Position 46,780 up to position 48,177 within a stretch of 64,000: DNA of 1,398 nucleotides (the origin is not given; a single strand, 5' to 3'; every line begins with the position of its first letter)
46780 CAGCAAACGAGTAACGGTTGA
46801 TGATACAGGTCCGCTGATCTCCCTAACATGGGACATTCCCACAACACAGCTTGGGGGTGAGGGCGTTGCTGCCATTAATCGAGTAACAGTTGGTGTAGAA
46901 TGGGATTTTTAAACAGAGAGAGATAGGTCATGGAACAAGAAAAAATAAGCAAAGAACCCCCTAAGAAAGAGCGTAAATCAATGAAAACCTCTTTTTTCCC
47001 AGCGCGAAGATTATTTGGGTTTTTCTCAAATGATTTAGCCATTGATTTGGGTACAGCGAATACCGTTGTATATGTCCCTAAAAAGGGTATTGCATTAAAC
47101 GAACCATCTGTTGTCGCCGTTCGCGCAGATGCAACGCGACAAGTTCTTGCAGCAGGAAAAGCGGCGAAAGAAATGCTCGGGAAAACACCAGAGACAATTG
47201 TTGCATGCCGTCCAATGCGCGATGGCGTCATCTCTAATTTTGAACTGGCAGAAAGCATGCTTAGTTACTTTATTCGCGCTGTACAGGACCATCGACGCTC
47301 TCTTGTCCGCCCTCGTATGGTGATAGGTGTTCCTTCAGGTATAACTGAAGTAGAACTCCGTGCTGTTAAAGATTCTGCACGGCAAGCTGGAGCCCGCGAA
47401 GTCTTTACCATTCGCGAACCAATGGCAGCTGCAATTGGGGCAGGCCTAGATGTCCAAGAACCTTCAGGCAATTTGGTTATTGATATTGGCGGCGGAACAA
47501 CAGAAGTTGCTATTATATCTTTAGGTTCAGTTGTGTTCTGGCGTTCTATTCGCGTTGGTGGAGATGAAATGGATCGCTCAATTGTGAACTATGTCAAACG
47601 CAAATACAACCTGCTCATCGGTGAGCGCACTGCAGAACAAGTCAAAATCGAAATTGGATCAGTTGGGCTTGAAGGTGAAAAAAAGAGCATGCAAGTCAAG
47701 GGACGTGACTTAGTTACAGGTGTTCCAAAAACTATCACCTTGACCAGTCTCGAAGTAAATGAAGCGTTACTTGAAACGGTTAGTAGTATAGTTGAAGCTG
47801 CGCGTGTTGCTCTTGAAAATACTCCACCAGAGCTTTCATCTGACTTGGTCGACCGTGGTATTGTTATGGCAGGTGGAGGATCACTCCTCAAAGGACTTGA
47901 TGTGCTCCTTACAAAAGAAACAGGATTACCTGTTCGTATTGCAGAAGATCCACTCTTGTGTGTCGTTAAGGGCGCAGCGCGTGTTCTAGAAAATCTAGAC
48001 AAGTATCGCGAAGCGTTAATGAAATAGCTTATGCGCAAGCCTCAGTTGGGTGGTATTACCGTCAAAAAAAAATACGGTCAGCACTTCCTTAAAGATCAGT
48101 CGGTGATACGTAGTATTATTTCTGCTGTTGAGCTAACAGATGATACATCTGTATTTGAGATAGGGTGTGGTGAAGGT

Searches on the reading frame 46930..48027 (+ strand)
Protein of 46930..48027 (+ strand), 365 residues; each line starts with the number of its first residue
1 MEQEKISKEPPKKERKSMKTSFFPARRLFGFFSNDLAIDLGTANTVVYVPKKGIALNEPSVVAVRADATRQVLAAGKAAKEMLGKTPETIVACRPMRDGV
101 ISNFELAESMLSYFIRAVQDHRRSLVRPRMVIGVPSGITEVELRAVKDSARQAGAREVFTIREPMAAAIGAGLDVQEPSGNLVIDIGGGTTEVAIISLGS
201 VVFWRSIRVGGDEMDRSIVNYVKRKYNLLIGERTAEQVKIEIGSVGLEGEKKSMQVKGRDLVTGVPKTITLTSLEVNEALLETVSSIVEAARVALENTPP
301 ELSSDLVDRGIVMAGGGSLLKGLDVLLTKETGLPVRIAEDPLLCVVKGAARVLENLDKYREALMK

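Call 46: search_protein_families(library=pfam, proteins=[window:46930-48027:+], max_evalue=0.001)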
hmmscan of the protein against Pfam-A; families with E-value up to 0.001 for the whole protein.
window:46930-48027:+ (365 aa): 8 families
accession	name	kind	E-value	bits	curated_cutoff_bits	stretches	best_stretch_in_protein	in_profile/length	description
PF06723.19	MreB_Mbl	-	4.4e-143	476.5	27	1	34-359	2-325/327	MreB/Mbl protein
PF14450.12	FtsA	-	2.9e-15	57.2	31.8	1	183-340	2-112/127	Cell division protein FtsA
PF00012.26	HSP70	-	4e-13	48.9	20.6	1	129-227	135-239/599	Hsp70 protein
PF00022.25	Actin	-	4.9e-09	35.7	27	1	58-225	30-190/410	Actin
PF11104.14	PilM_2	-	5.8e-07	29.2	27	0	182-240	183-235/340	Type IV pilus assembly protein PilM;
PF25216.1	Volactin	-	6.7e-05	22.9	35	1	59-349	47-317/321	Volactin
PF06277.17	EutA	-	0.00032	20.2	27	1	182-237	146-205/475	Ethanolamine utilisation protein EutA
PF02541.22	Ppx-GppA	-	0.00085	19.3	27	0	181-219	114-152/285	Ppx/GppA phosphatase family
